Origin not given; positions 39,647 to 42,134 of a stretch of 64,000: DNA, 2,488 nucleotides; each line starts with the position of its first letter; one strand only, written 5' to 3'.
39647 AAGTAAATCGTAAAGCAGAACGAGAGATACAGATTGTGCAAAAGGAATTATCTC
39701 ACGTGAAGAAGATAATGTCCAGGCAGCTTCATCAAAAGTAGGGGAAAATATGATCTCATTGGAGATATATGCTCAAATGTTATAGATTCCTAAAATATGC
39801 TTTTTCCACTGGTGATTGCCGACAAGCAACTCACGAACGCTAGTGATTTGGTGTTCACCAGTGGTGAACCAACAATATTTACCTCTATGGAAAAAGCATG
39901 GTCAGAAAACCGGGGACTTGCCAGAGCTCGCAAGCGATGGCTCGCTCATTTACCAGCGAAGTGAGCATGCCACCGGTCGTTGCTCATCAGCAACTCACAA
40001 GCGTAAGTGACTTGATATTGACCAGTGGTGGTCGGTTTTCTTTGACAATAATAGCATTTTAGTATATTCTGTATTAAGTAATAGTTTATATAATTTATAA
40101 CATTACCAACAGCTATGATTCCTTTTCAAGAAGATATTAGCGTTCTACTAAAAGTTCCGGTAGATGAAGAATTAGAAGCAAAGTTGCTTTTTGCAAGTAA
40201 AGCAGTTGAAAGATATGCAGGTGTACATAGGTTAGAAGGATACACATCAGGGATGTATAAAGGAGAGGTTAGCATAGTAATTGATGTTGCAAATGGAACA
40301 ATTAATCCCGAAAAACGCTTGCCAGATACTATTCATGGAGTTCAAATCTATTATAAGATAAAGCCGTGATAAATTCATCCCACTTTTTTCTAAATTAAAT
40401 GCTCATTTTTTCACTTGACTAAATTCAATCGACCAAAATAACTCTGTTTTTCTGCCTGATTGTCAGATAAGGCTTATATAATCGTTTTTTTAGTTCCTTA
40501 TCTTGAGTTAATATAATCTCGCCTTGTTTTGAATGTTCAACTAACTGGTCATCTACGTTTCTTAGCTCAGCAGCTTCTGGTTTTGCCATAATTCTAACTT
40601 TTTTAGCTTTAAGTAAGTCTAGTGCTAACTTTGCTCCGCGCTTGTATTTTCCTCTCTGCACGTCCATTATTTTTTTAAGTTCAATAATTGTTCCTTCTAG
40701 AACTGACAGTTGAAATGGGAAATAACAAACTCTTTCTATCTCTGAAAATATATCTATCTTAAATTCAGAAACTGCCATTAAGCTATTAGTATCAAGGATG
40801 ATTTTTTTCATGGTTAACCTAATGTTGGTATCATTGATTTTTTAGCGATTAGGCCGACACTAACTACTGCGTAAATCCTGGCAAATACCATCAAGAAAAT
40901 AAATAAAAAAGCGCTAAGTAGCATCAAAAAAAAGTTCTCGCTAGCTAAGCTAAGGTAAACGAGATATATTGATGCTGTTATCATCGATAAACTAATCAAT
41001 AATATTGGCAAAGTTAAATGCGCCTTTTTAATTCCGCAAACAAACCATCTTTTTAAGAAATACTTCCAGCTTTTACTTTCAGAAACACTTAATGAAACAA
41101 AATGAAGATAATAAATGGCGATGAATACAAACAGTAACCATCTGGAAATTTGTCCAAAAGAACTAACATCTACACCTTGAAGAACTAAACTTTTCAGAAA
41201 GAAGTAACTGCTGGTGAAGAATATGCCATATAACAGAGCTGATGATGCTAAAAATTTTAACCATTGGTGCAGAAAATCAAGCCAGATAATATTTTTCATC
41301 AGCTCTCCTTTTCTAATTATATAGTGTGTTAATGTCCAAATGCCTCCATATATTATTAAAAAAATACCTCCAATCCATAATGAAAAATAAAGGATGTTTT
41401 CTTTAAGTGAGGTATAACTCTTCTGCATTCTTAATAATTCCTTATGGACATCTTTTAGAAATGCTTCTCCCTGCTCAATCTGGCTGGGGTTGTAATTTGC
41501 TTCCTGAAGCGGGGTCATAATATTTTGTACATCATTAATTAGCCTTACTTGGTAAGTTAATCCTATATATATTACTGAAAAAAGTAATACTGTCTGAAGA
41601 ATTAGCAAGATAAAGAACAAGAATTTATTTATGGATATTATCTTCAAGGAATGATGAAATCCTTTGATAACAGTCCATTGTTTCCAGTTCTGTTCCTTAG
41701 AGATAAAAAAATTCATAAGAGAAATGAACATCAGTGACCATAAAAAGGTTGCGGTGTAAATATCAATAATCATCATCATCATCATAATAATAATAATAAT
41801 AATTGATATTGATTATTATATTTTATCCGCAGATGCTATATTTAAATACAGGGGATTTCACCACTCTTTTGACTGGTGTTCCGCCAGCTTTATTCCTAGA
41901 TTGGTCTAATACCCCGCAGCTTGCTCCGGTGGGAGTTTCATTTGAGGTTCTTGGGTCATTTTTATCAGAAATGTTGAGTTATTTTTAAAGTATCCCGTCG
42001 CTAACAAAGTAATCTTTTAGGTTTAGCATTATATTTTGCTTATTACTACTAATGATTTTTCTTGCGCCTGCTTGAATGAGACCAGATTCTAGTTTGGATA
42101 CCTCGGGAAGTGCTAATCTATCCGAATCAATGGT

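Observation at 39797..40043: GC-rich ~250-nt structured RNA candidate built from two paralogous hairpin modules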

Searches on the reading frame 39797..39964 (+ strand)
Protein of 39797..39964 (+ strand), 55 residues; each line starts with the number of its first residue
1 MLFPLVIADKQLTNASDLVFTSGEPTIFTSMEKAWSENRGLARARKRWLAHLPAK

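Call 12: search_protein_families(library=pfam, proteins=[window:39797-39964:+], max_evalue=0.01)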
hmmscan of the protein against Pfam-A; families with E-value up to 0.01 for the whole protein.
window:39797-39964:+ (55 aa): 0 families

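Call 48: search_protein_representatives(protein=window:39797-39961:+)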
Query: 55 residues. Proteins with E-value up to 0.001 (for the whole library): 2; up to 1e-10: 1; up to 1e-30: 0. The best 2 are listed.
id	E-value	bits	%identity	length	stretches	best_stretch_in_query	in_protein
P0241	2.5e-29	114.6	100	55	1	1-55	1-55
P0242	2.5e-08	49.3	44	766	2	12-29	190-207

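Call 51: find_encoding_contigs(protein=window:39797-39964:+, flank=1500, max_places=10)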
Protein window:39797-39964:+ (55 aa): no gene with exactly this product is on record in the collection.

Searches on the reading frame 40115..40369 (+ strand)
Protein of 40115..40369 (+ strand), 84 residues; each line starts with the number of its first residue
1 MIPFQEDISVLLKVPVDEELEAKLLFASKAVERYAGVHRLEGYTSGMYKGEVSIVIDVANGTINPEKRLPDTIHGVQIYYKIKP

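Call 12: search_protein_families(library=pfam, proteins=[window:40115-40369:+], max_evalue=0.01)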
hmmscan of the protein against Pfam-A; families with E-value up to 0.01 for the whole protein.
window:40115-40369:+ (84 aa): 0 families

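Call 15: find_encoding_contigs(protein=window:40115-40369:+, flank=3000, max_places=10)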
Protein window:40115-40369:+ (84 aa): no gene with exactly this product is on record in the collection.

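Call 83: search_protein_families(library=ncbifam, proteins=[window:40115-40366:+], max_evalue=0.01)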
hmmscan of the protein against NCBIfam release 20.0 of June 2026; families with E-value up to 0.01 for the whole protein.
window:40115-40366:+ (84 aa): 0 families

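Call 86: predict_structure(protein=window:40115-40366:+)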
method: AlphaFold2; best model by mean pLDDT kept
length: 84 residues; sequences in the alignment: 1
mean_pLDDT: 76.0   pTM: 0.65
mean pLDDT of the five models: 76.0, 36.4, 33.4, 31.9, 30.8
residues with pLDDT >= 90: 2; 70-90: 57; 50-70: 23; < 50: 2
segments of 3 or more residues with pLDDT < 50: none
pLDDT, mean of each block of 10 residues (from residue 1): 67 88 84 68 67 80 68 87 73
secondary structure, 60 per line:
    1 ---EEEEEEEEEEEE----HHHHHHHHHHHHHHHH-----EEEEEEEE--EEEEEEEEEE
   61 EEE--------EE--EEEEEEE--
elements in order: E4-15 H20-35 E41-48 E51-63 E76-82

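Call 88: fold_search(model_id=the predicted structure, library=pdb)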
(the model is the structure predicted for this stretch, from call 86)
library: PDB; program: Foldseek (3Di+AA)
matches with E <= 10: 1199; with E <= 0.001: 0
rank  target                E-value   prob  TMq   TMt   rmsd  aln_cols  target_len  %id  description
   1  3r2d_J                1.0e-02  1.00  0.57  0.59   4.1        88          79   19  Crystal Structure of Antitermination Factors NusB and NusE in complex with dsRNA (released 2011-06-22)
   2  3r2c_K                1.9e-02  1.00  0.58  0.60   4.1        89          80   20  Crystal Structure of Antitermination Factors NusB and NusE in complex with BoxA RNA (released 2011-06-22)
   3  3deg_C                2.0e-02  1.00  0.50  0.11   4.4        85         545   13  Complex of elongating Escherichia coli 70S ribosome and EF4(LepA)-GMPPNP (released 2008-08-19)
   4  2mew_MODEL_1_A        4.0e-02  0.99  0.51  0.52   4.4        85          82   20  Solution Structure of NusE (S10) from Thermotoga maritima (released 2013-11-06)
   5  3r2c_J                4.4e-02  1.00  0.55  0.58   4.2        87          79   21  Crystal Structure of Antitermination Factors NusB and NusE in complex with BoxA RNA (released 2011-06-22)
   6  3gz7_A                4.7e-02  0.97  0.49  0.44   5.1        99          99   16  Crystal structure of Putative antibiotic biosynthesis monooxygenase (NP_888398.1) from BORDETELLA BRONCHISEPTICA at 2. (released 2009-04-21)
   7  6wi5_A                5.2e-02  0.99  0.53  0.50   4.9        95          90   12  De novo designed protein Foldit4 (released 2020-04-22)
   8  3d3c_J                7.7e-02  0.99  0.59  0.58   4.0        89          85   11  Structural and functional analysis of the E. coli NusB-S10 transcription antitermination complex. (released 2009-01-13)
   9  3bpd_F                8.1e-02  0.98  0.53  0.50   4.6        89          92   13  Crystal structure of an uncharacterized protein (O28723_ARCFU) from Archaeoglobus fulgidus (released 2008-01-08)
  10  3jce_x                8.1e-02  0.89  0.44  0.10   5.9        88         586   15  Structure of Escherichia coli EF4 in pretranslocational ribosomes (Pre EF4) (released 2016-01-13)
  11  2dcl_C                8.1e-02  0.87  0.44  0.40   6.5        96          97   14  Structure of PH1503 protein from Pyrococcus Horikoshii OT3 (released 2006-07-08)
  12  3d3b_J                1.0e-01  0.99  0.59  0.57   3.8        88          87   11  Structural and functional analysis of the E. coli NusB-S10 transcription antitermination complex. (released 2009-01-13)
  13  3d3c_K                1.0e-01  0.99  0.59  0.57   3.9        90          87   13  Structural and functional analysis of the E. coli NusB-S10 transcription antitermination complex. (released 2009-01-13)
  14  6vlz_AH               1.0e-01  0.92  0.53  0.39  10.5       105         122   15  Structure of the human mitochondrial ribosome-EF-G1 complex (ClassI) (released 2020-08-05)
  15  6gxn_v                1.1e-01  0.72  0.42  0.14   8.9       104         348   16  Cryo-EM structure of an E. coli 70S ribosome in complex with RF3-GDPCP, RF1(GAQ) and Pint-tRNA (State III) (released 2018-08-15)
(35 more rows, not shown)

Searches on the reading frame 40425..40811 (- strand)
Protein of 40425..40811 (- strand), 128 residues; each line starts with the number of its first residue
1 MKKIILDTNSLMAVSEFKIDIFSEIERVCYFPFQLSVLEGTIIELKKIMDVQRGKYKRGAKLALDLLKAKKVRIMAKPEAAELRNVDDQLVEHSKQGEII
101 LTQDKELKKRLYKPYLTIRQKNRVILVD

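Call 12: search_protein_families(library=pfam, proteins=[window:40425-40811:-], max_evalue=0.01)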
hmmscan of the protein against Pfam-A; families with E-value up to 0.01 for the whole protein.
window:40425-40811:- (128 aa): 1 family
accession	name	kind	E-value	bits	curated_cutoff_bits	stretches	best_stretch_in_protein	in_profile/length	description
PF18477.7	PIN_9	-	2.3e-13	50.8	26.3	1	4-114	1-106/116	PIN like domain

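Call 81: find_encoding_contigs(protein=window:40425-40811:-, flank=2000, max_places=10)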
Protein window:40425-40811:- (128 aa): 1 contig read that carries it; 1 place shown.
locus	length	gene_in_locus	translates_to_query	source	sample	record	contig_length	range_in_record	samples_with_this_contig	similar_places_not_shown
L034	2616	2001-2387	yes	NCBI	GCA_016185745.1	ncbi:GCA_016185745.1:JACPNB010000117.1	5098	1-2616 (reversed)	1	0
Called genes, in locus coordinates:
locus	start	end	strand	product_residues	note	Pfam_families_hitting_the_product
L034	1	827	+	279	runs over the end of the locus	-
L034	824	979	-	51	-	-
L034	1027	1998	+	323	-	-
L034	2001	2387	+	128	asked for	PF18477:PIN_9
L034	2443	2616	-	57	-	?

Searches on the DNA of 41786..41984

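Call 94: search_rna_families(source=window, start=41786, end=41984, threshold=evalue, max_evalue=10)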
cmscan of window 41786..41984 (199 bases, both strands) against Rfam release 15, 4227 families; matches with E-value up to 10: 3.
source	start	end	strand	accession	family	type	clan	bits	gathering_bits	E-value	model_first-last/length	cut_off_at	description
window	41801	41845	+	RF04329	snoMe18S-C1367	Gene; snRNA; snoRNA; CD-box;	-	12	101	9.8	1-110/110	no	Drosophila C/D box small nucleolar RNA snoMe18S-C1367 family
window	41808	41890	-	RF02978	folP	Cis-reg;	-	11.4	99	8.6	1-102/102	no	folP RNA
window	41905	41943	-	RF01880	Xist_exon1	Gene; lncRNA;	-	8.4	50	5.6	1-85/85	no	X-chromosome inactivation gene exon 1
